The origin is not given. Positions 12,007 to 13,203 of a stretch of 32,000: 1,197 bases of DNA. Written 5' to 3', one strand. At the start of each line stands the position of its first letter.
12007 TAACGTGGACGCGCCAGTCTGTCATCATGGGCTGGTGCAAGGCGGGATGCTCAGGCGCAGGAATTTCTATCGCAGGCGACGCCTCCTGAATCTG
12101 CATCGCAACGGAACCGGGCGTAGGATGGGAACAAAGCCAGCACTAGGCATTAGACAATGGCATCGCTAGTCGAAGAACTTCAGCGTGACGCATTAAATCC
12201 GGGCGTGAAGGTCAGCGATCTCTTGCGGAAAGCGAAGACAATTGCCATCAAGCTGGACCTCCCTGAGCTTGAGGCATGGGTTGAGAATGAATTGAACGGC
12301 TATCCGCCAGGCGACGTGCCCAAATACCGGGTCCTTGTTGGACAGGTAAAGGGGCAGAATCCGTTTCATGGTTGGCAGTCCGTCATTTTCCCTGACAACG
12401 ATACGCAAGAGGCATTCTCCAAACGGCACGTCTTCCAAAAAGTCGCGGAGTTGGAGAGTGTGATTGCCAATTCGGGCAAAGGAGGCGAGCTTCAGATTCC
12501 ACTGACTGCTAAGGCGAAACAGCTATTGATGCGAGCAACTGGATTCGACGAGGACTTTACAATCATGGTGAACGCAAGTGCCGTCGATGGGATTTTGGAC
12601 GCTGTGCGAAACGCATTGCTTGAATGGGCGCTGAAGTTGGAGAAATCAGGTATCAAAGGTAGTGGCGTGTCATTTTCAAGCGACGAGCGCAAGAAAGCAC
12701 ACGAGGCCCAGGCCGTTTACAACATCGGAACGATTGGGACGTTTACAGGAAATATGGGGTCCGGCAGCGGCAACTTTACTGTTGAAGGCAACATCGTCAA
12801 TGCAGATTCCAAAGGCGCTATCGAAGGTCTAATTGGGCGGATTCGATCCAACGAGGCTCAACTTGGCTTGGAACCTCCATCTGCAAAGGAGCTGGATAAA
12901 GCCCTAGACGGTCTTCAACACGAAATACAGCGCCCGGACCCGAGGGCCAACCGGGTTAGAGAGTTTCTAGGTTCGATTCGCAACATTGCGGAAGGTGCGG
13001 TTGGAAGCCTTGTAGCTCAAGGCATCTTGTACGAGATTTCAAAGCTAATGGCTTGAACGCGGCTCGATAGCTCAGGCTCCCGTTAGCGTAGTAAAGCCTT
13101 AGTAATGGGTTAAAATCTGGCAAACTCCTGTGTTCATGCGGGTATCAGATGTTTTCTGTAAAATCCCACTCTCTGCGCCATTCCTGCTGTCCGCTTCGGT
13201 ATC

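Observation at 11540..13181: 1.5-kb islet with an AbiTii-like gene bracketed by direct repeats of a tRNA-Ser 3' end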

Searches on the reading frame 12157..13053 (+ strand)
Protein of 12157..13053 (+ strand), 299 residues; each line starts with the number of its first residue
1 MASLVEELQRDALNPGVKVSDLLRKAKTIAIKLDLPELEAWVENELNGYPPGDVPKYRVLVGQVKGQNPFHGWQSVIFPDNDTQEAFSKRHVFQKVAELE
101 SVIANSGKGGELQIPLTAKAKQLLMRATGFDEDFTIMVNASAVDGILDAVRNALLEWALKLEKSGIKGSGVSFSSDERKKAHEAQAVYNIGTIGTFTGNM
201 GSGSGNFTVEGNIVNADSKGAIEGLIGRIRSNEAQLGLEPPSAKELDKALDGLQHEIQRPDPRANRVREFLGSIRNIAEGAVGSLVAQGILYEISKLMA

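Call 6: search_protein_families(library=pfam, proteins=[window:12157-13053:+], max_evalue=1)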
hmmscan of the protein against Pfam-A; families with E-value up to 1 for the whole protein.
window:12157-13053:+ (299 aa): 1 family
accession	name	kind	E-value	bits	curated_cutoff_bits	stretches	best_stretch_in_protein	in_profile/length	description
PF18864.6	AbiTii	-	3.8e-47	161.4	27.6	1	3-185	1-188/189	AbiTii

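Call 7: search_protein_families(library=padloc, proteins=[window:12157-13053:+], max_evalue=1)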
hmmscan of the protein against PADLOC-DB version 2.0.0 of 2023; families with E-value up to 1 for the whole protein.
window:12157-13053:+ (299 aa): 4 families
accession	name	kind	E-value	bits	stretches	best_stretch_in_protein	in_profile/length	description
PDLC02334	AbiTii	-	7e-49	164.7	1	3-184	1-183/185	AbiTii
PDLC02333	AbiTi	-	5.8e-05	21.3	1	243-297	60-113/114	AbiTi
PDLC04448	PDC-M14B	-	0.0048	14.5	1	190-279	157-246/275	-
PDLC04451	PDC-M14B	-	0.017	12.9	1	198-282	163-245/261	-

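Call 12: find_encoding_contigs(protein=window:12157-13053:+, flank=10000, max_places=10)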
Protein window:12157-13053:+ (299 aa): 2 contigs read that carry it; 2 places shown.
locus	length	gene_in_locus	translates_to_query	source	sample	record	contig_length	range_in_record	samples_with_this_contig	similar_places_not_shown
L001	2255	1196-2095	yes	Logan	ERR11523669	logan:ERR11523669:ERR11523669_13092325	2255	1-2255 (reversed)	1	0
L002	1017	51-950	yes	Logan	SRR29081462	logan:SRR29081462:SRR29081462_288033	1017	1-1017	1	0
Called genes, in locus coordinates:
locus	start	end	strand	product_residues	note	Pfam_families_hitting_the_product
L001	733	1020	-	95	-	PF20735:Lambda_ea8_5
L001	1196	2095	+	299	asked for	PF18864:AbiTii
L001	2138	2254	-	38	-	?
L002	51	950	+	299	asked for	PF18864:AbiTii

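Call 13: find_homologous_proteins(query=window:12157-13053:+)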
Query window:12157-13053:+ (299 aa): 244 proteins with E <= 0.001 among 3924 candidates; the best 120 are listed.
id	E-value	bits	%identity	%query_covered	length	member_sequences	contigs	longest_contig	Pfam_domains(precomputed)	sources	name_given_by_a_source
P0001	6.6e-191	651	100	100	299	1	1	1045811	PF18864.7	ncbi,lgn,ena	-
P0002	1.4e-142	492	77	100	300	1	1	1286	PF18864.7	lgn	-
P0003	1.6e-138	479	74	100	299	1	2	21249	PF18864.7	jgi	jgi:hypothetical protein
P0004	1.3e-136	472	72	100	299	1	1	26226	PF18864.7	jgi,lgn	jgi:hypothetical protein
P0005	8.8e-133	460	72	100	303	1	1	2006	PF18864.7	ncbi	-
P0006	1.6e-132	459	73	99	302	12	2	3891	PF18864.7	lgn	-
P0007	1.5e-131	456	72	100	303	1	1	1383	PF18864.7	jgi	jgi:hypothetical protein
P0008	9.8e-130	450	70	100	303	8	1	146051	PF18864.7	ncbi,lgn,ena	-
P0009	1.2e-129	450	71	100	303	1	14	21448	PF18864.7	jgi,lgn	jgi:hypothetical protein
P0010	1.8e-129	449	71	100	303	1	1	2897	PF18864.7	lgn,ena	-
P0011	3.2e-129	448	70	100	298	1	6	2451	PF18864.7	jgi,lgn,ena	jgi:hypothetical protein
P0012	2.0e-127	442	70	100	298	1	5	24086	PF18864.7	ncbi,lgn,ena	-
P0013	3.7e-127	441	70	100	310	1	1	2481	PF18864.7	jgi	jgi:hypothetical protein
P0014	3.7e-127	441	69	99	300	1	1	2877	PF18864.7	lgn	-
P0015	5.7e-127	441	69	100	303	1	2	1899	PF18864.7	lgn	-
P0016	4.5e-126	438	69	100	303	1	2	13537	PF18864.7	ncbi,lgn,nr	ncbi:MAG: hypothetical protein KGJ51_05120 [Acidobacteriota bacterium]|nr:hypothetical protein [Acid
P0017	3.4e-125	435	69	99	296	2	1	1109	PF18864.7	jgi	-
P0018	1.1e-124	433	69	100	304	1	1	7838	PF18864.7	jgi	jgi:hypothetical protein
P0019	2.4e-124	432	70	100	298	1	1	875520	PF18864.7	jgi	jgi:AbiTii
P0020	1.6e-123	429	67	100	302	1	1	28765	PF18864.7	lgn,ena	-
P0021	3.5e-123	428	68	99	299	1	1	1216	PF18864.7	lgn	-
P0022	6.6e-123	427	67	100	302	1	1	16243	PF18864.7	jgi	jgi:hypothetical protein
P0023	7.4e-122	424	69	100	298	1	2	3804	PF18864.7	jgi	jgi:hypothetical protein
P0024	1.3e-121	423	67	100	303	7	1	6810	PF18864.7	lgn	-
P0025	1.5e-121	423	66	100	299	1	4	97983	PF18864.7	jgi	jgi:hypothetical protein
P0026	4.8e-121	421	66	100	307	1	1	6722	PF18864.7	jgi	jgi:hypothetical protein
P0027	6.6e-121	421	67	100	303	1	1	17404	PF18864.7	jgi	jgi:hypothetical protein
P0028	1.5e-120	420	65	100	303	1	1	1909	PF18864.7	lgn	-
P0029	5.8e-120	418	66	100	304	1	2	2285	PF18864.7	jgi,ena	-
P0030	5.8e-120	418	66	100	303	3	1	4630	PF18864.7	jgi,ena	-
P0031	9.5e-120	417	64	100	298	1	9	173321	PF18864.7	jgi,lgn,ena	jgi:hypothetical protein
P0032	9.7e-120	417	65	100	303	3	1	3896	PF18864.7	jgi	jgi:hypothetical protein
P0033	1.1e-119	417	66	100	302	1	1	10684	PF18864.7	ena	-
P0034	5.4e-119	415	66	100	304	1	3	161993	PF18864.7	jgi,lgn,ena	-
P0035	3.3e-118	412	64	100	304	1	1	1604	PF18864.7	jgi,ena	-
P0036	3.9e-118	412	63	100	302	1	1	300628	PF18864.7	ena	-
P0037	1.0e-117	410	64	100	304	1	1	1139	PF18864.7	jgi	jgi:hypothetical protein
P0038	2.5e-117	409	63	99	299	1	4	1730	PF18864.7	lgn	-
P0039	4.8e-117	408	63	100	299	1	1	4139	PF18864.7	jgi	jgi:hypothetical protein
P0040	1.1e-116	407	65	99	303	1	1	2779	PF18864.7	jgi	-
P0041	1.6e-116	407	65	100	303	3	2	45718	PF18864.7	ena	-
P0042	1.9e-116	406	63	100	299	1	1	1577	PF18864.7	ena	-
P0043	3.2e-116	406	63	100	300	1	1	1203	PF18864.7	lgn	-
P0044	6.4e-116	405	65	100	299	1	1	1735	PF18864.7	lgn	-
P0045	6.7e-116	405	64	99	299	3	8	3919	PF18864.7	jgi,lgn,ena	-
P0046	7.3e-116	404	64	100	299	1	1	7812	PF18864.7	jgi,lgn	jgi:hypothetical protein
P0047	8.9e-116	404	66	99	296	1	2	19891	PF18864.7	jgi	jgi:hypothetical protein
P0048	3.1e-115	402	64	100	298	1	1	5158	PF18864.7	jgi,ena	-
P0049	8.8e-115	401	63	100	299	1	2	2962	PF18864.7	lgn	-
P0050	1.1e-114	401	63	100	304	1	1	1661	PF18864.7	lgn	-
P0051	1.2e-113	397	62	100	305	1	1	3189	PF18864.7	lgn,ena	-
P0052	7.8e-113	394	63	100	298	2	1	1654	PF18864.7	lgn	-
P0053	2.6e-112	393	65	94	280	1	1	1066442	PF18864.7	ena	-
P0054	4.8e-112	392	63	99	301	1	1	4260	PF18864.7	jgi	jgi:hypothetical protein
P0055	1.3e-111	390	62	100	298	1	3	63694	PF18864.7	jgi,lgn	jgi:hypothetical protein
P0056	1.6e-111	390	62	99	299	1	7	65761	PF18864.7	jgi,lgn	jgi:hypothetical protein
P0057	2.1e-111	390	63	100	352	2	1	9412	PF18864.7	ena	-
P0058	9.1e-111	388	62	100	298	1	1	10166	PF18864.7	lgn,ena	-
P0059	9.5e-111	388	62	100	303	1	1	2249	PF18864.7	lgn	-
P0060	1.5e-110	387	61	100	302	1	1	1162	PF18864.7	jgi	jgi:hypothetical protein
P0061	3.5e-110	386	62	100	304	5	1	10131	PF18864.7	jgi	jgi:hypothetical protein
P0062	3.8e-110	386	61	100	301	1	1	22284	PF18864.7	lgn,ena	-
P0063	2.1e-109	383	62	99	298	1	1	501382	PF18864.7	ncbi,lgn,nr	ncbi:MAG: Uncharacterized protein JWM43_398 [Acidobacteriaceae bacterium]|nr:Uncharacterized protein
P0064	2.3e-109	383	60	100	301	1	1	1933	PF18864.7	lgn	-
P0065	2.9e-109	383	62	100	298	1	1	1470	PF18864.7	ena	-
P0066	1.6e-105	370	60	100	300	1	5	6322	PF18864.7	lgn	-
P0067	2.7e-104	366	58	100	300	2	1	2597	PF18864.7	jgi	jgi:hypothetical protein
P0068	1.6e-103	364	61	100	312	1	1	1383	PF18864.7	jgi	jgi:hypothetical protein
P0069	1.9e-103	364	58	100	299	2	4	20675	PF18864.7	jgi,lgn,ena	-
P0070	2.6e-98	347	60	100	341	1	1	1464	PF18864.7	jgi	jgi:hypothetical protein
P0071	8.6e-97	342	71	77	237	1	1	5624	PF18864.7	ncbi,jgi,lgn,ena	jgi:hypothetical protein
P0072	1.1e-95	338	56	99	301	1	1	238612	PF18864.7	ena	-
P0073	6.6e-90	319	53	99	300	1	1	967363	PF18864.7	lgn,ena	-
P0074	1.4e-89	318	59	85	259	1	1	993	PF18864.7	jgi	-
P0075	1.5e-85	305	68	69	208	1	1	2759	PF18864.7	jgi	jgi:hypothetical protein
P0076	2.7e-83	298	64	76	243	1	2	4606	PF18864.7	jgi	-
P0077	5.2e-82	293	49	100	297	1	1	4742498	PF18864.7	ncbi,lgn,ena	-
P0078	2.4e-79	285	63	72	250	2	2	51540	PF18864.7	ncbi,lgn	-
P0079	1.9e-75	272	73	59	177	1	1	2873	PF18864.7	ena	-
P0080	1.3e-73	266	56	78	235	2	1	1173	PF18864.7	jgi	jgi:hypothetical protein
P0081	2.4e-73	265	45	99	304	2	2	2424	PF18864.7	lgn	-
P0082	1.4e-72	262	64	67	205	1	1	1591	PF18864.7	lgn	-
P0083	4.4e-72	261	45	99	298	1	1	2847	PF18864.7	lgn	-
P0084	2.0e-71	259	63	67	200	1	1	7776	PF18864.7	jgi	jgi:hypothetical protein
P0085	5.3e-71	257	45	99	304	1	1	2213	PF18864.7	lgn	-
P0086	1.2e-70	256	47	100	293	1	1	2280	PF18864.7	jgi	jgi:AbiTii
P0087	8.2e-70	253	46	99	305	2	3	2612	PF18864.7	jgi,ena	-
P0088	6.3e-69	250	43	99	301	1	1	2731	PF18864.7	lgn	-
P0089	8.0e-69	250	44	99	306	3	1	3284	PF18864.7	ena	-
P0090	1.5e-68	249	43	99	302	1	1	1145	PF18864.7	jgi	jgi:hypothetical protein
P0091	1.5e-64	236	42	100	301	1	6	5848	PF18864.7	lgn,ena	-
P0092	6.7e-64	234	42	99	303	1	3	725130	PF18864.7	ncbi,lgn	ncbi:MAG: hypothetical protein AB7S71_00645 [Dongiaceae bacterium]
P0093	1.4e-62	230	41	100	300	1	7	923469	PF18864.7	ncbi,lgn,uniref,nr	ncbi:MAG: hypothetical protein HYW89_04180 [Candidatus Sungiibacteriota bacterium]|uniref:AbiTii dom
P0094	4.7e-62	228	42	99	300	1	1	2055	PF18864.7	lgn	-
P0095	6.1e-62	227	43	96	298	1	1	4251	PF18864.7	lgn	-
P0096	7.5e-61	224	40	100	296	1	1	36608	PF18864.7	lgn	-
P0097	9.4e-60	220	41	90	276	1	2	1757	PF18864.7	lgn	-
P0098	7.0e-59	217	64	58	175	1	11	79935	PF18864.7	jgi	jgi:hypothetical protein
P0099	2.0e-58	216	41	98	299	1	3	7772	PF18864.7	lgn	-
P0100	1.1e-57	213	65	54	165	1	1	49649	PF18864.7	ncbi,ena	-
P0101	1.4e-57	213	39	99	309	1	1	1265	PF18864.7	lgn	-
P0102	1.2e-56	210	38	97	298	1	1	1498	PF18864.7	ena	-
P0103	2.5e-56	209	41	100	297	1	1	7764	PF18864.7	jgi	jgi:hypothetical protein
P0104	2.4e-54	203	41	100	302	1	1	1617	PF18864.7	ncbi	-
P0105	2.8e-54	202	40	96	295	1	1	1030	PF18864.7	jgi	-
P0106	4.5e-54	202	40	100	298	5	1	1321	PF18864.7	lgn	-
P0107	4.8e-53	198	39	100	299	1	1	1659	PF18864.7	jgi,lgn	-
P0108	7.4e-53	198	39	100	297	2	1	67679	PF18864.7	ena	-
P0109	1.5e-52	197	38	100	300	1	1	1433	PF18864.7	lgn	-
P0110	2.4e-52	196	40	95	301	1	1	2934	PF18864.7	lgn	-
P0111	2.9e-52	196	62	55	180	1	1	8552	PF18864.7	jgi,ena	-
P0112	3.4e-52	195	39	96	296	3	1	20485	PF18864.7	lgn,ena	-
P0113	8.1e-52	194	37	100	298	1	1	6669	PF18864.7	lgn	-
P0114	5.0e-51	192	37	100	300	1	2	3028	PF18864.7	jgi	jgi:hypothetical protein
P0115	5.0e-51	192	36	100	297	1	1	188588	PF18864.7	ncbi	-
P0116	5.2e-51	192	39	100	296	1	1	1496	PF18864.7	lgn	-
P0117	6.6e-51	191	39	100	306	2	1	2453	PF18864.7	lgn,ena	-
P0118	2.1e-50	190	39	100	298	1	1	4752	PF18864.7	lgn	-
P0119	2.3e-50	190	38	100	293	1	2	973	PF18864.7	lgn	-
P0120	2.9e-50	189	39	100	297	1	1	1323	PF18864.7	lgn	-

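Call 14: find_encoding_contigs(protein=P0003, flank=6000, max_places=2)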
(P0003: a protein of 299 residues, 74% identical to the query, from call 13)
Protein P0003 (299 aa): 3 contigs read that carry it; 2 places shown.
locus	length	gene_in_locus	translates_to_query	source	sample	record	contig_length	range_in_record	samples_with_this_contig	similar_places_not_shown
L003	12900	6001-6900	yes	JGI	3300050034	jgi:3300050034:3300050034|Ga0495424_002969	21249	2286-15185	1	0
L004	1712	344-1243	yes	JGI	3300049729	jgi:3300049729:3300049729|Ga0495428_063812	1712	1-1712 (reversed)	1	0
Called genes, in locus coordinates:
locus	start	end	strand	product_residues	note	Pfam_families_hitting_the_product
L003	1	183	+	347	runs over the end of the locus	PF01546:Peptidase_M20, PF07687:M20_dimer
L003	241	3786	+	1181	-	PF02811:PHP, PF07733:DNA_pol3_alpha, PF17657:DNA_pol3_finger, PF14579:HHH_6, PF01336:tRNA_anti-codon (weak)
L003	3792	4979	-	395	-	PF00251:Glyco_hydro_32N (faint), PF13088:BNR_2 (faint), PF22847:Glyco_hydro_43_rel (faint), PF04616:Glyco_hydro_43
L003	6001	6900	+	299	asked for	PF18864:AbiTii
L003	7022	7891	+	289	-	PF01039:Carboxyl_trans, PF03255:ACCA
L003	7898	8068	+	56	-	-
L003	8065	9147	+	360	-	-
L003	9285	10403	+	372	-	-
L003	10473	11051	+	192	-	-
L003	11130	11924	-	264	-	PF01138:RNase_PH, PF03725:RNase_PH_C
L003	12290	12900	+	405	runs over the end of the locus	PF02518:HATPase_c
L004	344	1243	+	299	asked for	PF18864:AbiTii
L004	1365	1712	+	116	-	?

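Call 15: find_encoding_contigs(protein=P0004, flank=6000, max_places=2)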
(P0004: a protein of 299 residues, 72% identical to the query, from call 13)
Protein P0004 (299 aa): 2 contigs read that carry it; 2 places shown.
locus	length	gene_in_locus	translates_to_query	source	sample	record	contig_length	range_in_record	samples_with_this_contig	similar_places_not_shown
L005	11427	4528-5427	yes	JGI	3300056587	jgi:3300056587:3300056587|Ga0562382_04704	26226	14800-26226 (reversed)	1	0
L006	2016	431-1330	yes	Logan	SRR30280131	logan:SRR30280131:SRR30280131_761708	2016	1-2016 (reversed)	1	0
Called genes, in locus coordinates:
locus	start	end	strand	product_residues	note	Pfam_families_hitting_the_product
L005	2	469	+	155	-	PF02674:Colicin_V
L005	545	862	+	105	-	PF02954:HTH_8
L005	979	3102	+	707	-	PF00263:Secretin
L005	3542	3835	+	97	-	PF05973:Gp49 (weak)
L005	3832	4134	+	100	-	PF21716:dnstrm_HI1420, PF01381:HTH_3 (weak)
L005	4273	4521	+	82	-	PF09926:DUF2158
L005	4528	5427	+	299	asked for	PF18864:AbiTii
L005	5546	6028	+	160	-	-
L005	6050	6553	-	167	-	-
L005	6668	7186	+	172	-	PF00107:ADH_zinc_N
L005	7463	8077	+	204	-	PF00106:adh_short, PF13561:adh_short_C2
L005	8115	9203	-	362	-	-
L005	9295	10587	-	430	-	PF07690:MFS_1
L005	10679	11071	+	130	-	-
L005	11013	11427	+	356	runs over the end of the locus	PF00933:Glyco_hydro_3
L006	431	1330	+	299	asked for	PF18864:AbiTii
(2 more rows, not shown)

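Call 16: find_encoding_contigs(protein=P0008, flank=6000, max_places=2)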
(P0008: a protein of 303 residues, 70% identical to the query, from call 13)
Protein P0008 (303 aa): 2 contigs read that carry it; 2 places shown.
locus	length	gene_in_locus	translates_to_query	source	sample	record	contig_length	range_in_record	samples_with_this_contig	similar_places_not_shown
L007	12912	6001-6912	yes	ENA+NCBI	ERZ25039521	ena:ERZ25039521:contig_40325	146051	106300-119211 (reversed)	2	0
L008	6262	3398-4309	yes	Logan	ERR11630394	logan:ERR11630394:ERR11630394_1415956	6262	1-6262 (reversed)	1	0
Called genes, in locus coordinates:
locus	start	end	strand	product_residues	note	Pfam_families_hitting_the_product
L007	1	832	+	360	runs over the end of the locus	PF01702:TGT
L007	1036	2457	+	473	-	PF00589:Phage_integrase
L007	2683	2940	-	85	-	PF12728:HTH_17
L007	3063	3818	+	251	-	-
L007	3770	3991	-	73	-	-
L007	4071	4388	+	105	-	-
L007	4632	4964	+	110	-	-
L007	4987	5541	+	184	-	-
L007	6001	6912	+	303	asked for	PF18864:AbiTii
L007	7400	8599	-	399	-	-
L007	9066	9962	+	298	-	PF08401:ArdcN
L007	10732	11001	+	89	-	-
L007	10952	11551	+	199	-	-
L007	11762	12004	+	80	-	-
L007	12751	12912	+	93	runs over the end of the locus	-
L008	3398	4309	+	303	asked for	PF18864:AbiTii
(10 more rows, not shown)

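Call 17: find_encoding_contigs(protein=P0019, flank=6000, max_places=2)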
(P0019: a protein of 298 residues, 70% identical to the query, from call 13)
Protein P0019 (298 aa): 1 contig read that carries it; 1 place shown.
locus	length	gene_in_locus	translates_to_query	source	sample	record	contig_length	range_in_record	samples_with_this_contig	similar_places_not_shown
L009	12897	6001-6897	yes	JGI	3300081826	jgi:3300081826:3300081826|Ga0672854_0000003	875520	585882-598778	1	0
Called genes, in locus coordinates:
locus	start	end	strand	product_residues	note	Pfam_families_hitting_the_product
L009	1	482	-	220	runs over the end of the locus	PF00702:Hydrolase, PF13419:HAD_2, PF13242:Hydrolase_like (weak)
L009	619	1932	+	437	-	PF00155:Aminotran_1_2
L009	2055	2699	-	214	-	PF00753:Lactamase_B, PF12706:Lactamase_B_2 (weak)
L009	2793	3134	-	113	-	-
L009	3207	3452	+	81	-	-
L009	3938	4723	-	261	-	-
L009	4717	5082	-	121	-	-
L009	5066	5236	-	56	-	-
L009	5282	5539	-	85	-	-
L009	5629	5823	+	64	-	-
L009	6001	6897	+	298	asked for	PF18864:AbiTii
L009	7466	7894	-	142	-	-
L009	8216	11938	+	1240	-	PF13620:CarboxypepD_reg, PF13715:CarbopepD_reg_2 (weak), PF25183:OMP_b-brl_4, PF00593:TonB_dep_Rec_b-barrel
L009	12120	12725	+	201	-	PF01726:LexA_DNA_bind, PF00717:Peptidase_S24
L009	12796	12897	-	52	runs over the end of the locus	-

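Call 42: search_protein_families(library=phrogs, proteins=[window:12157-13053:+], max_evalue=0.01)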
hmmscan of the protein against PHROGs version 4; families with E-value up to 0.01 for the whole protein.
window:12157-13053:+ (299 aa): 0 families

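Call 43: search_protein_families(library=ncbifam, proteins=[window:12157-13053:+], max_evalue=0.01)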
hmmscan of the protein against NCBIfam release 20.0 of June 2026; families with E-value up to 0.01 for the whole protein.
window:12157-13053:+ (299 aa): 0 families

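Call 45: search_solved_structures(query=window:12157-13053:+, max_evalue=10, show_alignments=1)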
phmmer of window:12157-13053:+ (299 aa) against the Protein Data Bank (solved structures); distinct sequences matched with E-value up to 10: 4.
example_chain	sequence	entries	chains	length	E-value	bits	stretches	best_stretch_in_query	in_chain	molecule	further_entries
4dvd_A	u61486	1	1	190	0.84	12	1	116-165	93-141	Polarity suppression protein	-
3cer_A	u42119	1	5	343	1.1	11.6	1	199-259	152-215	Possible exopolyphosphatase-like protein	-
4g2k_A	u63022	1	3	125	1.3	11.4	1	83-147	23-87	General control protein GCN4, Envelope glycoprotein GP2 chimera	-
2wjz_B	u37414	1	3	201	1.6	11.1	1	67-114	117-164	IMIDAZOLE GLYCEROL PHOSPHATE SYNTHASE SUBUNIT HISH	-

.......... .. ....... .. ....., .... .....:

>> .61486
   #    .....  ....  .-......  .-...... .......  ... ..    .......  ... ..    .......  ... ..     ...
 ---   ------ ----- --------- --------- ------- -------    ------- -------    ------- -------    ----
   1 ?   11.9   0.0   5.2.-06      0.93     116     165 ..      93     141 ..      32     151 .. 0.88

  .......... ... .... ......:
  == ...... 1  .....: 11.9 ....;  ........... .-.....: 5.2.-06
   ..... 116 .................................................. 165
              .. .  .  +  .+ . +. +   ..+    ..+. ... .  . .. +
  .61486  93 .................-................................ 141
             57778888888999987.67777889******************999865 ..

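Call 56: find_related_loci(query=A2, collection=viral_contigs, flank=6000)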
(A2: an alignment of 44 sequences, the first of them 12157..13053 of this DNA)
Query A2 (299 aa) in viral_contigs; peptide patterns used: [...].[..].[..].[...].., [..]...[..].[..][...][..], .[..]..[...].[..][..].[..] (x = any residue, [..] = any of these).
69 stretches matched a pattern; 28 encode a relative of the query (tblastn E <= 1e-3); 28 distinct loci.
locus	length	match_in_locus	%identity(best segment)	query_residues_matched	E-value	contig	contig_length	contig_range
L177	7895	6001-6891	71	1-298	2e-138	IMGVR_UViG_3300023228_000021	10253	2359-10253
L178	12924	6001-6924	33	1-299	7e-50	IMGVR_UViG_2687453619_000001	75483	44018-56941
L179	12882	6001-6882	35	1-294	2e-49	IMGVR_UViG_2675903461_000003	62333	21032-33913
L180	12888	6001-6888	33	1-298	3e-48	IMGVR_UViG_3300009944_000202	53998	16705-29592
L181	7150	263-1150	32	1-299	4e-47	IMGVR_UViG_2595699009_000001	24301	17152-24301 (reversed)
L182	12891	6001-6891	33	1-298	5e-49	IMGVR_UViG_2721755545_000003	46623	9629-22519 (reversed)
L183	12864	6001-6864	33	1-290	7e-44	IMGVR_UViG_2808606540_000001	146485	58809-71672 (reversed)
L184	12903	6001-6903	32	3-298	2e-43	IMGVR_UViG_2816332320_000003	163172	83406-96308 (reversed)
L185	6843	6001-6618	39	1-204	5e-43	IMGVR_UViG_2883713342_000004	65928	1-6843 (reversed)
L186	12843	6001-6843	33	1-272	1e-41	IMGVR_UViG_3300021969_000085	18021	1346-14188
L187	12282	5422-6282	33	1-296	3e-39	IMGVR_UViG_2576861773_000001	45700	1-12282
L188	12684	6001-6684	36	1-232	1e-37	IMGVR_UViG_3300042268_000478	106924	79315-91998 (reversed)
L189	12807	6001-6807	32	2-282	2e-36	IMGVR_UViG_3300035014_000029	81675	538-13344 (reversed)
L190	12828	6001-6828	31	3-287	6e-36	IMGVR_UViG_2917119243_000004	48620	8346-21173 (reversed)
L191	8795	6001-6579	38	1-202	3e-35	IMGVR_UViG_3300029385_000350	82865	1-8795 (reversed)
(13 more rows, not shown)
